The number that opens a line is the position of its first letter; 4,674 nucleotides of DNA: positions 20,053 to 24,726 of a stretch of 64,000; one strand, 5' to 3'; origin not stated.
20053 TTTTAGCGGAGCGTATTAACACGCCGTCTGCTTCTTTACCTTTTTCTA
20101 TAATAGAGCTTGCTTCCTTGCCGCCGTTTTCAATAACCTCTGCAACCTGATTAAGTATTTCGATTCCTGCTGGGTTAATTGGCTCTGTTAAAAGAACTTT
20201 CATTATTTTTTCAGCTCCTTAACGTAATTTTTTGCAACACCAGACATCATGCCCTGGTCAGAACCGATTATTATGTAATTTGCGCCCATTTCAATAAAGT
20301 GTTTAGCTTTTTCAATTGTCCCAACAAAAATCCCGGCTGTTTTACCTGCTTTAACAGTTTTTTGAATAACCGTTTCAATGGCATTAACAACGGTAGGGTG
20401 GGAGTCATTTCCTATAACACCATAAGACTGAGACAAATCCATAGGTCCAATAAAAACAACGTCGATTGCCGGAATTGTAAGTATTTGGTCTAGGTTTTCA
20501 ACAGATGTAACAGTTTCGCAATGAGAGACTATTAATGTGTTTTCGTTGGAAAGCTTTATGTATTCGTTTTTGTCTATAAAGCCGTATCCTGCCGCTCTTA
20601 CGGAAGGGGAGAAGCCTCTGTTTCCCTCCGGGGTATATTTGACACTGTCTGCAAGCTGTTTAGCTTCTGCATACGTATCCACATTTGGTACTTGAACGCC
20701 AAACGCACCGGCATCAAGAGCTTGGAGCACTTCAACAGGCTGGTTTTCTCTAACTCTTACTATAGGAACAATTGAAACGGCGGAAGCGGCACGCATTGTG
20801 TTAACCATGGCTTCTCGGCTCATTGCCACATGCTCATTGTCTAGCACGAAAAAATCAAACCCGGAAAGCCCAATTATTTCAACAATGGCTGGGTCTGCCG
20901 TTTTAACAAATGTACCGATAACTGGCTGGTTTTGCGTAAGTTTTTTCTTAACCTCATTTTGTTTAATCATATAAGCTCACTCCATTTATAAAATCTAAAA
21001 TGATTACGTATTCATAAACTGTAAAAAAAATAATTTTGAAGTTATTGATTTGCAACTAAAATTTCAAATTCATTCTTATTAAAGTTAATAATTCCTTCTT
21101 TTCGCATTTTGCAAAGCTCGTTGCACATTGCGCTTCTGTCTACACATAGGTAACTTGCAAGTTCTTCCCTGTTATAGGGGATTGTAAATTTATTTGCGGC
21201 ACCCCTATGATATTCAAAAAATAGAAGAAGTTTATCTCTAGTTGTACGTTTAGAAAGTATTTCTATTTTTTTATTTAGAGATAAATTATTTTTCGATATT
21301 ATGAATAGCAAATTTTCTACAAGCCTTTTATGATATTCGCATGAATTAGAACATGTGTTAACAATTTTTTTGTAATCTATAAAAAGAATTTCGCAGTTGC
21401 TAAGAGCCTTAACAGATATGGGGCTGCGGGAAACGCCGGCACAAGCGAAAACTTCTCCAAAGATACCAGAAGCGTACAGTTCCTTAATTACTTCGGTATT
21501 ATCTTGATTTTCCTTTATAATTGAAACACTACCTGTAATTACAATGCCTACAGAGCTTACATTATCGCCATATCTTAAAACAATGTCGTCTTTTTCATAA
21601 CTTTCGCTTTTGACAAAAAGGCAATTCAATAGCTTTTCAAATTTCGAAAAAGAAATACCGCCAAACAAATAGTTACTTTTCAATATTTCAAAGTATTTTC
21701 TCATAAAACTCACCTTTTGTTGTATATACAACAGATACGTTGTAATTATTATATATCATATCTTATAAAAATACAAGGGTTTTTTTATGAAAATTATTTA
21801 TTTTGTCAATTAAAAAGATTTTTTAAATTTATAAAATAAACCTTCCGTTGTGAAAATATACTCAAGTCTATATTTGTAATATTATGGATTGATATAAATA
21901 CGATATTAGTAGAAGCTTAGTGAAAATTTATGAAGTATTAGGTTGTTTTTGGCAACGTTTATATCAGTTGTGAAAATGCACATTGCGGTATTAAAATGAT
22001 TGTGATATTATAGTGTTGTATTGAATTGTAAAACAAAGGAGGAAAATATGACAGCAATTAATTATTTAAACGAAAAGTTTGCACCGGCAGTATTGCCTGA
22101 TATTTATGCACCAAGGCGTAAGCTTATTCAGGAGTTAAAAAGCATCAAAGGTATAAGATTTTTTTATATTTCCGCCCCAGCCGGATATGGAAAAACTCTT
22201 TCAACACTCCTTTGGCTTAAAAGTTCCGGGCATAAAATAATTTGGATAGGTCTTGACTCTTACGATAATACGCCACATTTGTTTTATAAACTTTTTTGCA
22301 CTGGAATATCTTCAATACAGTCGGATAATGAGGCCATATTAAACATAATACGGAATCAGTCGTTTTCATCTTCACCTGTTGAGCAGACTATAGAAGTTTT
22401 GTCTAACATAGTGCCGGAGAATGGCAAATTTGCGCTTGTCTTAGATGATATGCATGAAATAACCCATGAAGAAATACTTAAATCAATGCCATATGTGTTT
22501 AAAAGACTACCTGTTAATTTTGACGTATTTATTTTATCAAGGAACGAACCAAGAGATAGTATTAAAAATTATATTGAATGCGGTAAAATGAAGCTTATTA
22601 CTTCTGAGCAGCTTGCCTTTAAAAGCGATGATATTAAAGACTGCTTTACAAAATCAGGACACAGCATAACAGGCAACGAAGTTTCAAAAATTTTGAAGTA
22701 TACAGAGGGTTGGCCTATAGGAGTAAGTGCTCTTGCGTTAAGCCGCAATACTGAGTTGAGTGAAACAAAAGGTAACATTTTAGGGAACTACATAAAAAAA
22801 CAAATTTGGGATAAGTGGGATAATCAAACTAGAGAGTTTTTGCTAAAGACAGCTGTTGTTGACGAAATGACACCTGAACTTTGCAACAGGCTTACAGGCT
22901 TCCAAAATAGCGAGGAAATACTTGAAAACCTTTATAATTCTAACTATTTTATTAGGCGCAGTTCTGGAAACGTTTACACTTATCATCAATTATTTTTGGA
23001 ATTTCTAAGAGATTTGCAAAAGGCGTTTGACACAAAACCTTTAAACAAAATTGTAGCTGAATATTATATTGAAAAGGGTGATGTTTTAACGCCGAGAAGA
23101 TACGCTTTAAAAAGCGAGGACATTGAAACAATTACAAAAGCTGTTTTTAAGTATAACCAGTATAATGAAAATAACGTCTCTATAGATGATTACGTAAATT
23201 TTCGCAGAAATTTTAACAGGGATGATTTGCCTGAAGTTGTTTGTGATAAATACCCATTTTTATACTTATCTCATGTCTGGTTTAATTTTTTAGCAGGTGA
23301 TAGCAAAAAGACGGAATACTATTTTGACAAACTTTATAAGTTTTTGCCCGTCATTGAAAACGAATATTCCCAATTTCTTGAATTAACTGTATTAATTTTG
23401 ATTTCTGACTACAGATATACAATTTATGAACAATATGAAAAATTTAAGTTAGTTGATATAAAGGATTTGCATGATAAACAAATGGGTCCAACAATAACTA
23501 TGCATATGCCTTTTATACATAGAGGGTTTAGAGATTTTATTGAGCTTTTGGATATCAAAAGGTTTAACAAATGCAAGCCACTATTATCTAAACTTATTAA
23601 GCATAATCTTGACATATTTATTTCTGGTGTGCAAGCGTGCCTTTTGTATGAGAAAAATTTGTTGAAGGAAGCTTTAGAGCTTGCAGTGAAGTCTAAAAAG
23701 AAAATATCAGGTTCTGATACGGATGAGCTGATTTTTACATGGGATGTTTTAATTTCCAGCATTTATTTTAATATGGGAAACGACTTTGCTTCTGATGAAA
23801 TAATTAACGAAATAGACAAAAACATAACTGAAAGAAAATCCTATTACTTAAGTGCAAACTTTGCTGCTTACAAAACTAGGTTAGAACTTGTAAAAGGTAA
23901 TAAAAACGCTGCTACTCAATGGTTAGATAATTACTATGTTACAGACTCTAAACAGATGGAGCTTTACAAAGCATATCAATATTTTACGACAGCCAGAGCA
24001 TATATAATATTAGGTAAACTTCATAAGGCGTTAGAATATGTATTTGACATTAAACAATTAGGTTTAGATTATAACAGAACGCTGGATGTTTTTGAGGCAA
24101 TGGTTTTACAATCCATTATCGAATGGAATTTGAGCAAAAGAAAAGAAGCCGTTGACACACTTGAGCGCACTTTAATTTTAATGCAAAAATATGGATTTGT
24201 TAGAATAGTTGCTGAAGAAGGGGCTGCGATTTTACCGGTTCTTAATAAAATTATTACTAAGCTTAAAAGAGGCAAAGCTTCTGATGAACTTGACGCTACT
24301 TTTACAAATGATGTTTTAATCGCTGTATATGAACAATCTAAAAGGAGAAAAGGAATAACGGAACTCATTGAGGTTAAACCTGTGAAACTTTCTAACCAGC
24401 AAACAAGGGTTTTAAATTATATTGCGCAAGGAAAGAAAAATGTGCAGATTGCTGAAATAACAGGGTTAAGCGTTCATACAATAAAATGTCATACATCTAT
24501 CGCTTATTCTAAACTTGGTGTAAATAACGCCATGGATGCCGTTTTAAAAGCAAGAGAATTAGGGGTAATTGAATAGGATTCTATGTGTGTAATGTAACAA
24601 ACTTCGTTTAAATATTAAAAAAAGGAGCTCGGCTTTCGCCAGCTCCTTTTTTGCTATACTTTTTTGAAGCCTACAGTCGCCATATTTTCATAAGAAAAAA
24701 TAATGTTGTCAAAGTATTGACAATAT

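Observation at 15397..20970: Six-gene catabolic operon with an unusual enzyme set and no kinase, transporter or canonical dehydratase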

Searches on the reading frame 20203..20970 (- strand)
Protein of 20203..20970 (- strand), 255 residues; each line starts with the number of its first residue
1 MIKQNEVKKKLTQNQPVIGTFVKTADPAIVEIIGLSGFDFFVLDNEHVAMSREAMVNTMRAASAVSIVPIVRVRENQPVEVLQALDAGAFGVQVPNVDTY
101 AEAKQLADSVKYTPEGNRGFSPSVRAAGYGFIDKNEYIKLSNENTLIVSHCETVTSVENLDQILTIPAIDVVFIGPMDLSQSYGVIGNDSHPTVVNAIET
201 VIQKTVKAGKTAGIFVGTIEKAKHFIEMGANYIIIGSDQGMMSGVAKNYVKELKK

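Call 3: search_protein_families(library=pfam, proteins=[window:20203-20970:-])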
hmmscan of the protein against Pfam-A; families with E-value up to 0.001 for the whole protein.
window:20203-20970:- (255 aa): 1 family
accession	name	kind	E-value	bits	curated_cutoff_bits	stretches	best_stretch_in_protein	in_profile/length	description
PF03328.21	HpcH_HpaI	-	1.7e-33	116.2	25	1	18-241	2-217/221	HpcH/HpaI aldolase/citrate lyase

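Call 4: search_protein_families(library=ncbifam, proteins=[window:20203-20970:-])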
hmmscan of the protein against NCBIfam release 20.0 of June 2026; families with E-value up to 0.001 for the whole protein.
window:20203-20970:- (255 aa): 4 families
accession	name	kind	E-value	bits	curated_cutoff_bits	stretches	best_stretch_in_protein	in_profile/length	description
NF007849.0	PRK10558.1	equivalog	5.4e-55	186.6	393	1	4-253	7-254/256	2-dehydro-3-deoxyglucarate aldolase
TIGR02311.1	HpaI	equivalog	7.6e-55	186.1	368.8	1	5-253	1-248/249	4-hydroxy-2-oxoheptanedioate aldolase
TIGR03239.1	GarL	equivalog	1.9e-53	181.6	406.75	1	5-252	1-246/249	2-dehydro-3-deoxyglucarate aldolase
NF007521.0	PRK10128.1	equivalog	1.1e-42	146.4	441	1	4-243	6-244/267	2-keto-3-deoxy-L-rhamnonate aldolase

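Call 29: search_solved_structures(query=window:20203-20970:-, max_evalue=1e-10)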
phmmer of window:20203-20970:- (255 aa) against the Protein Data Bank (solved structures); distinct sequences matched with E-value up to 1e-10: 21.
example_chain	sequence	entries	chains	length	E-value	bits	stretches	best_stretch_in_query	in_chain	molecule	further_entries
1dxe_A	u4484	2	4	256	1.9e-43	152.1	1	5-248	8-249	2-DEHYDRO-3-DEOXY-GALACTARATE ALDOLASE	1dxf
2vws_A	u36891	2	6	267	5.3e-39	137.6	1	4-243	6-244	YFAU, 2-KETO-3-DEOXY SUGAR ALDOLASE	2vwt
4b5s_A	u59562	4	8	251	7.1e-38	133.9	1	4-246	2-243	4-HYDROXY-2-OXO-HEPTANE-1,7-DIOATE ALDOLASE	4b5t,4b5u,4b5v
2v5j_A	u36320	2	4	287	8.9e-38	133.6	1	4-246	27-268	2,4-DIHYDROXYHEPT-2-ENE-1,7-DIOIC ACID ALDOLASE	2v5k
4b5w_A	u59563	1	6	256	5.2e-37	131.1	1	4-246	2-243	4-HYDROXY-2-OXO-HEPTANE-1,7-DIOATE ALDOLASE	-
4b5x_A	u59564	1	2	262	1.1e-36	130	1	4-246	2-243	4-HYDROXY-2-OXO-HEPTANE-1,7-DIOATE ALDOLASE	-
7v8t_A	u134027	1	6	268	1.5e-36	129.6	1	5-242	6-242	2,4-dihydroxyhept-2-ene-1,7-dioic acid aldolase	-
7et8_A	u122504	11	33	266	5e-34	121.3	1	5-250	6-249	4-hydroxy-2-oxoheptanedioate aldolase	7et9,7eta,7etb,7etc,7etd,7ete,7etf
3qz6_A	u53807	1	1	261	4.8e-31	111.5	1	7-253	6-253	HpcH/HpaI aldolase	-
4tv5_A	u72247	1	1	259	4.9e-31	111.5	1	1-241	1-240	2-dehydro-3-deoxyglucarate aldolase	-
4mf4_A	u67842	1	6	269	5.9e-31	111.2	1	5-252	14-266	HpcH/HpaI aldolase/citrate lyase family protein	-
4tv6_A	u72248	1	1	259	1.3e-30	110.1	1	1-241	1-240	2-dehydro-3-deoxyglucarate aldolase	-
7o5i_A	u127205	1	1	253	4.7e-29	105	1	5-252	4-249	HpcH/HpaI aldolase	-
8adq_A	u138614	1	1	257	4.8e-29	105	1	5-252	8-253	HpcH/HpaI aldolase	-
6r62_A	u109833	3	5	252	5e-29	104.9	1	5-252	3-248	HpcH/HpaI aldolase | hydroxyketoacid aldolase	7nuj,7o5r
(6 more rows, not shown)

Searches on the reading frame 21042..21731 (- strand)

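Call 3: search_protein_families(library=pfam, proteins=[window:21042-21731:-])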
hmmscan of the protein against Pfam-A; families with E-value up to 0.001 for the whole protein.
window:21042-21731:- (229 aa): 2 families
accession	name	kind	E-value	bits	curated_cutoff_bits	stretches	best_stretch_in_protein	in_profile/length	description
PF00027.35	cNMP_binding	-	1.1e-12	48.1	27.5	1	43-128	2-87/89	Cyclic nucleotide-binding domain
PF13545.12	HTH_Crp_2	-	5.7e-07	29.9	27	1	169-225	7-62/70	Crp-like helix-turn-helix domain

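Call 4: search_protein_families(library=ncbifam, proteins=[window:21042-21731:-])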
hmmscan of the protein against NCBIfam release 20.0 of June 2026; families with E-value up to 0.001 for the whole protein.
window:21042-21731:- (229 aa): 6 families
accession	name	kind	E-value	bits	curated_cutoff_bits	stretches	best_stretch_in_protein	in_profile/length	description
NF008732.0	PRK11753.1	equivalog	3.3e-08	33.2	266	1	41-137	24-121/214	cAMP-activated global transcriptional regulator CRP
NF006901.0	PRK09392.1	equivalog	1.1e-06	28.2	211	1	15-214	7-202/236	transcriptional activator FtrB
NF041163.2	encap_f2b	equivalog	2.1e-06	27.2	400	1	41-168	96-224/450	family 2B encapsulin nanocompartment shell protein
TIGR03896.1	cyc_nuc_ocin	subfamily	1.3e-05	24.7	161.05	1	47-147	168-268/317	bacteriocin-type transport-associated protein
NF050806.1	TransRegFixKCaul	equivalog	1.4e-05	24.5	300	1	42-217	25-196/215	transcriptional regulator FixK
NF045989.1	TransRegFnrLRhodb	equivalog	5.8e-05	22.4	300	1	44-220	40-220/245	transcriptional regulator FnrL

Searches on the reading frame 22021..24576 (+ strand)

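Call 8: search_protein_families(library=pfam, proteins=[window:22021-24576:+])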
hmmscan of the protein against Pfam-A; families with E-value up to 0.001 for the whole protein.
window:22021-24576:+ (851 aa): 2 families
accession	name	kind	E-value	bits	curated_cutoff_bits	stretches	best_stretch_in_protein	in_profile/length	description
PF17874.7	TPR_MalT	-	5.1e-19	69.2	45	1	533-744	123-333/336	MalT-like TPR region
PF00196.25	GerE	-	1.1e-12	47.8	23.5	1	789-843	2-56/57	Bacterial regulatory proteins, luxR family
